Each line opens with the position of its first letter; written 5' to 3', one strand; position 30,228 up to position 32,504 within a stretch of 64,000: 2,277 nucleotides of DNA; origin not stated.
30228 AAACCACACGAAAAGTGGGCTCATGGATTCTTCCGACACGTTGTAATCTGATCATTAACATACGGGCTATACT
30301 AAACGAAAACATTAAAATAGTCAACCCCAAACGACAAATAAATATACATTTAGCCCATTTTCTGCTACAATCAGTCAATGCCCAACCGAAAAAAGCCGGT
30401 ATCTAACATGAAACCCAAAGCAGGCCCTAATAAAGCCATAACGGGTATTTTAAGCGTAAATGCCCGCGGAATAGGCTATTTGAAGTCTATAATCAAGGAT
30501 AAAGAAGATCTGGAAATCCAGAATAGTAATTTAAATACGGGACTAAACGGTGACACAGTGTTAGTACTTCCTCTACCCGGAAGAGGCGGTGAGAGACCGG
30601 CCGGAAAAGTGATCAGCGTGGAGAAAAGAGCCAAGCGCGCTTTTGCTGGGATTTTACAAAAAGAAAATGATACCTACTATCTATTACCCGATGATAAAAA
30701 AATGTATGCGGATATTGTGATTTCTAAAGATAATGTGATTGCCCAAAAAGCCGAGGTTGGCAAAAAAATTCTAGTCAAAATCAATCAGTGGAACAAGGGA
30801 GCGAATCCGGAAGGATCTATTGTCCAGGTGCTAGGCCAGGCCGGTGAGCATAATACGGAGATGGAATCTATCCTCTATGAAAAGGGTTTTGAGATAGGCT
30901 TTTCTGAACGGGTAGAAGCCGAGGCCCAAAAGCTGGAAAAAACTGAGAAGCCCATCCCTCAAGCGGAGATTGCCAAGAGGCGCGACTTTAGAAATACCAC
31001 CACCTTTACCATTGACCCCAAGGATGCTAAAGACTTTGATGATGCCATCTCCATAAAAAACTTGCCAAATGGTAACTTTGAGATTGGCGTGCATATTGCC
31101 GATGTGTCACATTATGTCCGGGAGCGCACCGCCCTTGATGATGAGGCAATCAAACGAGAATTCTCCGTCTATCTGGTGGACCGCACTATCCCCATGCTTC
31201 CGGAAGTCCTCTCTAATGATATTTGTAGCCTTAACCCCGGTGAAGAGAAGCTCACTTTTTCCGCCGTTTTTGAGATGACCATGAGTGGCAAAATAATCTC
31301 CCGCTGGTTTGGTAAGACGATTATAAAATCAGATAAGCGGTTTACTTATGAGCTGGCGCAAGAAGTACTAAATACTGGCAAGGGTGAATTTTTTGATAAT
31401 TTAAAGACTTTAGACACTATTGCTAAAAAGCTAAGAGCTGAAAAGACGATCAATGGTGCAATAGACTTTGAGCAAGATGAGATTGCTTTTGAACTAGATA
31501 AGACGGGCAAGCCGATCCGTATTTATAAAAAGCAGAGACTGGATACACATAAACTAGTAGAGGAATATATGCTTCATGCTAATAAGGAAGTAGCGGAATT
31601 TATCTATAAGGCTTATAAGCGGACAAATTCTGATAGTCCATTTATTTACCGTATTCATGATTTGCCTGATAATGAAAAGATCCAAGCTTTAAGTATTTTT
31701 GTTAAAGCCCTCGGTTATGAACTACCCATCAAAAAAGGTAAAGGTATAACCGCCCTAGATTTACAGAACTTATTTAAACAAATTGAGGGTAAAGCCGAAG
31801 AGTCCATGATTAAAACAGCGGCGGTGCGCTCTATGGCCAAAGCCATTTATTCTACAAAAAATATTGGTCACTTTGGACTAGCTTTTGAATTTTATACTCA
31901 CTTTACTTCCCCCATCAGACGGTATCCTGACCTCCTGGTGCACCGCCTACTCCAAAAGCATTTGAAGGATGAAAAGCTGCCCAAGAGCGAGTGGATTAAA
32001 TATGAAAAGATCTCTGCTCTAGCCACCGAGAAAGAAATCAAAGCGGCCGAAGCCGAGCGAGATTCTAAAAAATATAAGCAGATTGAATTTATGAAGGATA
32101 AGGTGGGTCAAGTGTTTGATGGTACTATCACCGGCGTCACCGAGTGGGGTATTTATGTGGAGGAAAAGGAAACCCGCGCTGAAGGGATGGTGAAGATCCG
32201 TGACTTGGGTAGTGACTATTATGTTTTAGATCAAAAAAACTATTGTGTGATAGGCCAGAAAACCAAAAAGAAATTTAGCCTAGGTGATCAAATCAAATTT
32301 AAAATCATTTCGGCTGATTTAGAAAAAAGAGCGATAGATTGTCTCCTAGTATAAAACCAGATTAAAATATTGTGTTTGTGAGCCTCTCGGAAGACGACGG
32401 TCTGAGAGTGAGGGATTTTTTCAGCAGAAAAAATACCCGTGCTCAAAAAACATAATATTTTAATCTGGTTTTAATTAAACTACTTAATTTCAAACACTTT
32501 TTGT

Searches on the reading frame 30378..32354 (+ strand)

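Call 52: search_protein_families(library=pfam, proteins=[window:30378-32354:+], max_evalue=0.00001)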
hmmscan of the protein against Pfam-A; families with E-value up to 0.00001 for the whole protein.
window:30378-32354:+ (658 aa): 5 families
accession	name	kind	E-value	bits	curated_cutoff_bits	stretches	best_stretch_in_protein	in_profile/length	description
PF00773.25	RNB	-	1.6e-109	366.6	29.3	1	201-530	1-325/326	RNB domain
PF17876.7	CSD2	-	7e-19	68.1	26.2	1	101-176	1-74/74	Cold shock domain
PF17849.7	OB_Dis3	-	2.8e-10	40.6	22.8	1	103-169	5-76/77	Dis3-like cold-shock domain 2 (CSD2)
PF00575.29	S1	-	3.5e-08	34.1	22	1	573-654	1-70/74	S1 RNA binding domain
PF08206.17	OB_RNB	-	6.6e-07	29.4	24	0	23-80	1-57/58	Ribonuclease B OB domain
